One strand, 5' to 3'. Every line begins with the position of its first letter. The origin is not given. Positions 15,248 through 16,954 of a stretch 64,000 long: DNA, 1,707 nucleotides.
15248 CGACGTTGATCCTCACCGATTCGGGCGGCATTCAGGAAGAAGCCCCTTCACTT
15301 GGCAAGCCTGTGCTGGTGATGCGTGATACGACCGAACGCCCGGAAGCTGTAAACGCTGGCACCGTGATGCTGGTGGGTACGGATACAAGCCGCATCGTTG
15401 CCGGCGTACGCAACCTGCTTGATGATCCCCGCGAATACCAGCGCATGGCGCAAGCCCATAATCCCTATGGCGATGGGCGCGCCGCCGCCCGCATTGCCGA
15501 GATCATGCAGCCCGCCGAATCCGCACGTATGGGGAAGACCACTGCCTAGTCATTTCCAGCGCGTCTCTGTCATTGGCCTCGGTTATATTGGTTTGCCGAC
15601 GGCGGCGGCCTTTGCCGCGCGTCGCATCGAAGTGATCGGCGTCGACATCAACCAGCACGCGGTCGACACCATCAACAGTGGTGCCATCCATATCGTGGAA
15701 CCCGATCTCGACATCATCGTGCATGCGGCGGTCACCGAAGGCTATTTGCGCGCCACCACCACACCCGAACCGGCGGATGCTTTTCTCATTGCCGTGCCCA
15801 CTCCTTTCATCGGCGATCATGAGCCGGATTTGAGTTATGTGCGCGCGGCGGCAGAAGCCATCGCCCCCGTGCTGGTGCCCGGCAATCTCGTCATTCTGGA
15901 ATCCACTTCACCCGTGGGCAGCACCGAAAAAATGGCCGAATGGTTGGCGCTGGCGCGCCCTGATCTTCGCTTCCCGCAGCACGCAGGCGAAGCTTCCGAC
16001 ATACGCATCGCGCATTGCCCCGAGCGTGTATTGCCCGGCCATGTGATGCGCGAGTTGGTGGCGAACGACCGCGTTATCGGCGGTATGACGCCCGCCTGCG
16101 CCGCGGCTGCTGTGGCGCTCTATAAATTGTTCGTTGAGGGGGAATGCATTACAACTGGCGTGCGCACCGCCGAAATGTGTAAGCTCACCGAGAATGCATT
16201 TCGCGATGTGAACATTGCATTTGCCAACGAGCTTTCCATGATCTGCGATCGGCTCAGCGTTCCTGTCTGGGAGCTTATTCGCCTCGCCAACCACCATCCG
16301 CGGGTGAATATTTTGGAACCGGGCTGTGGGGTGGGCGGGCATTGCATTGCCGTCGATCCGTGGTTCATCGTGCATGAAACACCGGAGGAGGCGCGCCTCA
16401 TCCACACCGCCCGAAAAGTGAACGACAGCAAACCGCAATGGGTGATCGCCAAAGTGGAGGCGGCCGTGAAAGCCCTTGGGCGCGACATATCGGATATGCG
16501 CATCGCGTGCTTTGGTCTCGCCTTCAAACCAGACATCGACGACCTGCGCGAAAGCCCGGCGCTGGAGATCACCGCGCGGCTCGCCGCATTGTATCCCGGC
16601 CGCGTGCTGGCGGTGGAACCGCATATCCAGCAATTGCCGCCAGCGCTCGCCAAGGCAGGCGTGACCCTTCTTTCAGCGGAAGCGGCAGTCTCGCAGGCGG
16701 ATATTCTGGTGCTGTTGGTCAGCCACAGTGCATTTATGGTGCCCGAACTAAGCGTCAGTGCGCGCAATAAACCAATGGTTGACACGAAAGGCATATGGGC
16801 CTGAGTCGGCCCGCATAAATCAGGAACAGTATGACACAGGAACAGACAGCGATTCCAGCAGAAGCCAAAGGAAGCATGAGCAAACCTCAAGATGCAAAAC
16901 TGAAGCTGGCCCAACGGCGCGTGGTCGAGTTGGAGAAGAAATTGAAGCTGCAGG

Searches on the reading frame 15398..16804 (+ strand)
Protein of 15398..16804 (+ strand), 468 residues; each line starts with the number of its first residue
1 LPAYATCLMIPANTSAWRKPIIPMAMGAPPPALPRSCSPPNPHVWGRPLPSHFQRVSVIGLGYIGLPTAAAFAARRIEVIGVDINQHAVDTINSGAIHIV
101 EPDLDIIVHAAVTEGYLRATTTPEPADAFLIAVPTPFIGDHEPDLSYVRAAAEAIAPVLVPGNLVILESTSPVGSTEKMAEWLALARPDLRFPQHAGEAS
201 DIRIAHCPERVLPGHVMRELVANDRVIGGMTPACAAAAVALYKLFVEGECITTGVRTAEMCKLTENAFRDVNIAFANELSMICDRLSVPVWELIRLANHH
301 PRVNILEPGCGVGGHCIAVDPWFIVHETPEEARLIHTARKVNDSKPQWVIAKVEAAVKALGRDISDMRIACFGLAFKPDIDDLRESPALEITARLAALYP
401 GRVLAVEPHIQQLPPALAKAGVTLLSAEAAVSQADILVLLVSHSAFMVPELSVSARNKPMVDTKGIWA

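Call 30: search_protein_families(library=pfam, proteins=[window:15398-16804:+], max_evalue=0.001)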
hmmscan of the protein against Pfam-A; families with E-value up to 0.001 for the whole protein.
window:15398-16804:+ (468 aa): 5 families
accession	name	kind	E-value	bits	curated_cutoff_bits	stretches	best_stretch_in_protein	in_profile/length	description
PF03721.20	UDPG_MGDP_dh_N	-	1.5e-52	178.3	27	1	55-238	2-183/187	UDP-glucose/GDP-mannose dehydrogenase family, NAD binding domain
PF00984.24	UDPG_MGDP_dh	-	3.1e-27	94.9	25.4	1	256-343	1-93/94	UDP-glucose/GDP-mannose dehydrogenase family, central domain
PF03720.21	UDPG_MGDP_dh_C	-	6.1e-17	62.3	30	1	370-467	1-101/103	UDP-glucose/GDP-mannose dehydrogenase family, UDP binding domain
PF03446.21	NAD_binding_2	-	0.00011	22.7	21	0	56-183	2-107/161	NAD binding domain of 6-phosphogluconate dehydrogenase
PF02826.25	2-Hacid_dh_C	-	0.00014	21.7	25.1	0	54-94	37-77/178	D-isomer specific 2-hydroxyacid dehydrogenase, NAD binding domain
